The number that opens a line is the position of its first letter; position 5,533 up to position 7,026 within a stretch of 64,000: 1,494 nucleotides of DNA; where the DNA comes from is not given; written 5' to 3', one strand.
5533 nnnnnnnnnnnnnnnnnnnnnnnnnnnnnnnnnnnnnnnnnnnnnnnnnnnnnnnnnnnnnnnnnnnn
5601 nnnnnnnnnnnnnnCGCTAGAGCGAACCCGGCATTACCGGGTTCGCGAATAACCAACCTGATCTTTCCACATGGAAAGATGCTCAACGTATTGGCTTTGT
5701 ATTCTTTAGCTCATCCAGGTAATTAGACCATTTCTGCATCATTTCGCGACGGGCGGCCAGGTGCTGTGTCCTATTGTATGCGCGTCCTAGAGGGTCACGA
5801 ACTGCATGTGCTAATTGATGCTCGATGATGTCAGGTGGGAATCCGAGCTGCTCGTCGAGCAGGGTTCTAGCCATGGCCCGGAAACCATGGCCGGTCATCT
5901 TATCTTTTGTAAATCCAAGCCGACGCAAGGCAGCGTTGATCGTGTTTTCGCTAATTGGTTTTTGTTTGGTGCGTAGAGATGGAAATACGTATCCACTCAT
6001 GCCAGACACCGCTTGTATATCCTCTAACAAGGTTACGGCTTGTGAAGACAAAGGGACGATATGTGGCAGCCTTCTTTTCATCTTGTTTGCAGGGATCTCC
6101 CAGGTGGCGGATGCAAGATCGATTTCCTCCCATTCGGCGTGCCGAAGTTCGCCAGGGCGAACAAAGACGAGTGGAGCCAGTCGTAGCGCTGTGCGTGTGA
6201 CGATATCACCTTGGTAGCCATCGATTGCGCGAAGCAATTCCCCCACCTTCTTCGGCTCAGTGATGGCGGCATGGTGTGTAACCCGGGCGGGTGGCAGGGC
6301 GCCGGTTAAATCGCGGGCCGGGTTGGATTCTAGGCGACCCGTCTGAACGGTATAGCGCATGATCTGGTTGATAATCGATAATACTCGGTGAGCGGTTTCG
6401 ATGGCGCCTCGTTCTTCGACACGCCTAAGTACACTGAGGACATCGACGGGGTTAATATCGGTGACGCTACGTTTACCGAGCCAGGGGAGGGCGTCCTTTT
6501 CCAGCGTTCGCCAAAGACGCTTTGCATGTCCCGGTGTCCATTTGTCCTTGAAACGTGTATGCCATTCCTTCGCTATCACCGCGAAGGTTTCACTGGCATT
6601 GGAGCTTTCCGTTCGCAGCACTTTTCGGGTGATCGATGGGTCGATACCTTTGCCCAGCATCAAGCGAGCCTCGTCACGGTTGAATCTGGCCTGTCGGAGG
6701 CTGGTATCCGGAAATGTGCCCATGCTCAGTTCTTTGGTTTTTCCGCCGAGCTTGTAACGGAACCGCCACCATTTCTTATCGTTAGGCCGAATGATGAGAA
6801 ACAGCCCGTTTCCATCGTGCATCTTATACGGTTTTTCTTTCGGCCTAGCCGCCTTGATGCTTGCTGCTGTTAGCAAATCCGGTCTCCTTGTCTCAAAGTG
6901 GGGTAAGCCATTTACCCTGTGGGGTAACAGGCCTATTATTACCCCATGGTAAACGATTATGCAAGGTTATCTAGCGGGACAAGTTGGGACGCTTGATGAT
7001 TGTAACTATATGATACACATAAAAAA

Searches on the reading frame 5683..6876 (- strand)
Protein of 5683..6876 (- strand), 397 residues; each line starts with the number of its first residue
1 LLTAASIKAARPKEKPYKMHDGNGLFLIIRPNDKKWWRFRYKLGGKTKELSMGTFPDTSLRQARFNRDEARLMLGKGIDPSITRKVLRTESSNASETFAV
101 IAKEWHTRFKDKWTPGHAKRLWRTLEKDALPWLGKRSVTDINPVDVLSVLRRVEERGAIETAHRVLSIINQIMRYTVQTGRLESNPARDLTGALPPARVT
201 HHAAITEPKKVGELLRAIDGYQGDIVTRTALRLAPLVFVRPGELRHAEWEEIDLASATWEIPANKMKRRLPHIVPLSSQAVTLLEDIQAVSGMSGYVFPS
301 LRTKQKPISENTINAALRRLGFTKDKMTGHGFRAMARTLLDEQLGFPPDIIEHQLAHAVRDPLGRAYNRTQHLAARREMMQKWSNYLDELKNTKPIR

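Call 4: search_protein_families(library=pfam, proteins=[window:5683-6876:-], max_evalue=1)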
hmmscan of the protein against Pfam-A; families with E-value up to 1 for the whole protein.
window:5683-6876:- (397 aa): 4 families
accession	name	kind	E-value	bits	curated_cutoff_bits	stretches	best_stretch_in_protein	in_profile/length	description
PF22022.2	Phage_int_M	-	1.5e-35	121.7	27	1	98-193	1-96/96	Phage integrase central domain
PF13356.12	Arm-DNA-bind_3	-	1.1e-22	80.4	27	1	2-85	1-81/83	Arm DNA-binding domain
PF00589.27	Phage_integrase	-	6.8e-18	65.5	27.1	1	207-369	4-167/172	Phage integrase family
PF25727.1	UL74A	-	0.24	11.5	27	1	216-230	27-41/54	Cytomegalovirus UL74A protein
